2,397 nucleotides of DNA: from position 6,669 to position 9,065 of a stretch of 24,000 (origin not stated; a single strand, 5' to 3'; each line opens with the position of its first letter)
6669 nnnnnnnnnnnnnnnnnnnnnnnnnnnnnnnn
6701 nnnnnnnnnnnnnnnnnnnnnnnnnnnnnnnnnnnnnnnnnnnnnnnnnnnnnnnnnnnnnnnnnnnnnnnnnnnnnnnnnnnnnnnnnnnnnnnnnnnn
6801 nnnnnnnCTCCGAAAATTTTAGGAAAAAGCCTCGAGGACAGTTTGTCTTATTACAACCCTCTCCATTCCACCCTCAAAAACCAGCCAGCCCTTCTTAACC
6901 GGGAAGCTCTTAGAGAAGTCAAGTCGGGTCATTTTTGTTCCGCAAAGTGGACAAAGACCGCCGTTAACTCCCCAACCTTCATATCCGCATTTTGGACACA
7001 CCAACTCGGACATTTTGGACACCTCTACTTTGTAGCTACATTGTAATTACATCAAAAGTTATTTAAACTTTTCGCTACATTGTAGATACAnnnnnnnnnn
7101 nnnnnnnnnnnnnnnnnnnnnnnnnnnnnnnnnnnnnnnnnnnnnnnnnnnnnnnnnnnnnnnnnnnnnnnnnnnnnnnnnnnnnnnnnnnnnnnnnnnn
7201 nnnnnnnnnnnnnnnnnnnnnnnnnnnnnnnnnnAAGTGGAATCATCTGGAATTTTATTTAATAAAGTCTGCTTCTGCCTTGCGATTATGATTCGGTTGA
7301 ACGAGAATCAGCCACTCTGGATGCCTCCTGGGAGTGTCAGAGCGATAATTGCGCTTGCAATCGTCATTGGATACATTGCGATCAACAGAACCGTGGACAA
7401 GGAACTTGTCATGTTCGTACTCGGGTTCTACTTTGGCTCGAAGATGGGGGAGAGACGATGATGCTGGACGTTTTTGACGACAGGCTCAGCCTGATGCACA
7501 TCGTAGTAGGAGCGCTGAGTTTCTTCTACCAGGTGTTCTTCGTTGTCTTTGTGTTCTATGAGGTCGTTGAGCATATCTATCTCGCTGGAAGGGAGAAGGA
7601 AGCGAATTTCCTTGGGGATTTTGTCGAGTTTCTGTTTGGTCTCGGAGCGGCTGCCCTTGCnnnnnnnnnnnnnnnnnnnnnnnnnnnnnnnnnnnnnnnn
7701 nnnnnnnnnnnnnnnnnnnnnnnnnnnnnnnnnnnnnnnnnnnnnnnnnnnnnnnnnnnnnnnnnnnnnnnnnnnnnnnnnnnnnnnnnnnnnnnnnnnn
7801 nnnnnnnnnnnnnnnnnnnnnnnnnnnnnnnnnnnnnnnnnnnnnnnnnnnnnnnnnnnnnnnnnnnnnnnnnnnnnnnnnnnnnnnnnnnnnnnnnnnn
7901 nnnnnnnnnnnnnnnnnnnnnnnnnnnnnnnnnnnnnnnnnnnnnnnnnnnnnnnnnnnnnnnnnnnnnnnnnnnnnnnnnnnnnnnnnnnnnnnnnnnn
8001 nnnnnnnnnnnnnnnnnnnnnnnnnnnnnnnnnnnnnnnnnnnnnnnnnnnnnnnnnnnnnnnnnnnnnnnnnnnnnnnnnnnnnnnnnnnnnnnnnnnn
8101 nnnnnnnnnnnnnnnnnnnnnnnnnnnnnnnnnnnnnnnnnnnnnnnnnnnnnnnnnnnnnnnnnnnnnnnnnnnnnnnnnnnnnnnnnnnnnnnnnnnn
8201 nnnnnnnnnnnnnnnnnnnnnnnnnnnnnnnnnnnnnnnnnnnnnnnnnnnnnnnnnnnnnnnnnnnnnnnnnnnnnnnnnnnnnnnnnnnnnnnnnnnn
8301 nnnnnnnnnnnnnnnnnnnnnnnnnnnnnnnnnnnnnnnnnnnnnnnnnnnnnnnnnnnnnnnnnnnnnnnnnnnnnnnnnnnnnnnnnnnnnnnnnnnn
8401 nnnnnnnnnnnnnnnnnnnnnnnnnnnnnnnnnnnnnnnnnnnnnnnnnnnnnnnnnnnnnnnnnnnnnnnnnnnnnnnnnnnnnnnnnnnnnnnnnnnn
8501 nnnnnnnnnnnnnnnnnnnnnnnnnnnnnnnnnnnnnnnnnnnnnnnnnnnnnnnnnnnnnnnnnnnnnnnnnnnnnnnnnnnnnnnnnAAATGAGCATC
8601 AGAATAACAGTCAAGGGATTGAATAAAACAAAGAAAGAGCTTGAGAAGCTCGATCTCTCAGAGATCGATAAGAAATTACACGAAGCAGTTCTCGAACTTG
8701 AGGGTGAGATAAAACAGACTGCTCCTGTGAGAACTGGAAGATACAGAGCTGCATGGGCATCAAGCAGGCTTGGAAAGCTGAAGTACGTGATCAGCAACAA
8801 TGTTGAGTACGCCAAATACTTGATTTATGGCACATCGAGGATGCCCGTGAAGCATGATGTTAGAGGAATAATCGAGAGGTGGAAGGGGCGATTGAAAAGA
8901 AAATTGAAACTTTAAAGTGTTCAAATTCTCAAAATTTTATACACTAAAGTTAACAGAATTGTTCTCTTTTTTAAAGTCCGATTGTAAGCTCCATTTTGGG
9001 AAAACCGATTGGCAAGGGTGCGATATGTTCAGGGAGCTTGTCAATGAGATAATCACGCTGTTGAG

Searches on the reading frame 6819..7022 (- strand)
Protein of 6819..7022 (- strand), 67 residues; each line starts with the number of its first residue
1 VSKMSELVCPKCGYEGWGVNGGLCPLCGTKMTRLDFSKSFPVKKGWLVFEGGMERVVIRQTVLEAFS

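Call 9: search_protein_families(library=pfam, max_evalue=0.1, proteins=[window:6819-7022:-])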
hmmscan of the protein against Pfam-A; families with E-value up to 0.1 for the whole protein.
window:6819-7022:- (67 aa): 20 families
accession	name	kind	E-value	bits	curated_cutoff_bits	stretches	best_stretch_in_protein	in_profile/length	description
PF09297.16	Zn_ribbon_NUD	-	0.00086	19.4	24.8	0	24-33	6-15/32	NADH pyrophosphatase zinc ribbon domain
PF24441.1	DUF7560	-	0.0019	18.3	27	0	24-37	30-43/44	Family of unknown function (DUF7560)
PF13240.11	Zn_Ribbon_1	-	0.0052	17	25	0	9-14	16-21/23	zinc-ribbon domain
PF08271.17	Zn_Ribbon_TF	-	0.0063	16.5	29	0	6-14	19-27/43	TFIIB zinc-binding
PF08792.16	A2L_zn_ribbon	-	0.0092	16.1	22.9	0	2-14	17-29/33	A2L zinc ribbon domain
PF13248.11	Zn_ribbon_3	-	0.014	15.3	27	0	8-14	18-24/26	zinc-ribbon domain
PF14205.11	Cys_rich_KTR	-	0.018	15.3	25.5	0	23-34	5-15/54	Cysteine-rich KTR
PF09723.15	Zn_ribbon_8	-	0.024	15.1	34.4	0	3-13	20-33/41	Zinc ribbon domain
PF23548.1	Zn_ribbon_FGT1_2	-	0.031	14.3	27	0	3-15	17-29/35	FORGETTER1 second zinc ribbon domain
PF08274.17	Zn_Ribbon_YjdM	-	0.033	14.6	30.8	0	7-15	20-28/30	PhnA Zinc-Ribbon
PF12773.13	DZR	-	0.044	14.4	27.3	0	3-28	21-45/45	Double zinc ribbon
PF07754.17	HVO_2753_ZBP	-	0.044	14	33.2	0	4-13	14-23/46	Small zinc finger protein HVO_2753-like, Zn-binding pocket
PF18912.6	DZR_2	-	0.045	14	27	1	5-31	20-46/56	Double zinc ribbon domain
PF24458.1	DUF7573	-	0.055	13.9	30.2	0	17-34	7-24/39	Domain of unknown function (DUF7573)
PF21349.2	RUBY_RBDX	-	0.058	13.3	26.5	0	8-14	18-24/30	Rubrerythrin, rubredoxin-like domain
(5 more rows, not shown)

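Call 21: find_homologous_proteins(query=window:6822-7013:-, max_evalue=0.01)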
Query seq(64 aa) (64 aa): 3 proteins with E <= 0.01 among 5 candidates.
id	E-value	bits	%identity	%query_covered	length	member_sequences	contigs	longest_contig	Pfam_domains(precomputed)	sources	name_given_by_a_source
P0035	5.6e-38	145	100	100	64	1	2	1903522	-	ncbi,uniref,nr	ncbi:hypothetical protein [Geoglobus acetivorans]|uniref:Uncharacterized protein n=1 Tax=Geoglobus a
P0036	1.5e-23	100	78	92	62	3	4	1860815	-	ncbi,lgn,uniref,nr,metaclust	ncbi:hypothetical protein [Geoglobus acetivorans]|uniref:Uncharacterized protein n=1 Tax=Geoglobus a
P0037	3.8e-20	89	70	92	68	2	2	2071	-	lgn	-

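Call 55: search_protein_families(library=ncbifam, max_evalue=0.01, proteins=[window:6819-7022:-])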
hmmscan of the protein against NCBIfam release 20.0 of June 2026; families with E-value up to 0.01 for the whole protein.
window:6819-7022:- (67 aa): 2 families
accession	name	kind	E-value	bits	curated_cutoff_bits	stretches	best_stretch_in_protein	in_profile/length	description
NF011481.0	PRK14890.1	equivalog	0.0024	17.8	61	0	7-16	51-60/61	putative Zn-ribbon RNA-binding protein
NF038384.1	zinc_YnfU_fam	subfamily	0.0062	16.1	36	0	2-13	34-45/52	YnfU family zinc-binding protein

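Call 56: search_protein_families(library=phrogs, max_evalue=0.01, proteins=[window:6819-7022:-])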
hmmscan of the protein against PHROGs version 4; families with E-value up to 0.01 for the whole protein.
window:6819-7022:- (67 aa): 2 families
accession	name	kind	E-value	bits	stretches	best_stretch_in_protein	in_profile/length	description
phrog_21786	-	unknown function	0.00067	20.6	1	9-28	7-24/29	-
phrog_22274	-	unknown function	0.004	18.8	1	2-32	7-37/81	-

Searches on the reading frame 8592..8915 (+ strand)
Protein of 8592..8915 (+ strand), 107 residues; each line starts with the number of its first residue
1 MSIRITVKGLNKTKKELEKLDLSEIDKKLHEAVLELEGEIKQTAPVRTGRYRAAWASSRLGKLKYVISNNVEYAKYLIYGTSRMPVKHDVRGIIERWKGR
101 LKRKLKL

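Call 10: search_protein_families(library=phrogs, max_evalue=0.01, proteins=[window:8592-8915:+])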
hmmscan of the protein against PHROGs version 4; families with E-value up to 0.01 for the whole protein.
window:8592-8915:+ (107 aa): 5 families
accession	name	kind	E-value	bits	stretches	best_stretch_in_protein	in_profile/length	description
phrog_5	-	connector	2.3e-15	58.1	1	1-95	89-198/239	tail completion or Neck1 protein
phrog_169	-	connector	3.3e-06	28.2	0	24-55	144-175/275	tail completion or Neck1 protein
phrog_17193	-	connector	0.0018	19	0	10-58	130-170/250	tail completion or Neck1 protein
phrog_2325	-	tail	0.0022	19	1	25-83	26-97/132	minor tail protein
phrog_1929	-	connector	0.0073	17.6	1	12-81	13-85/109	head-tail connector protein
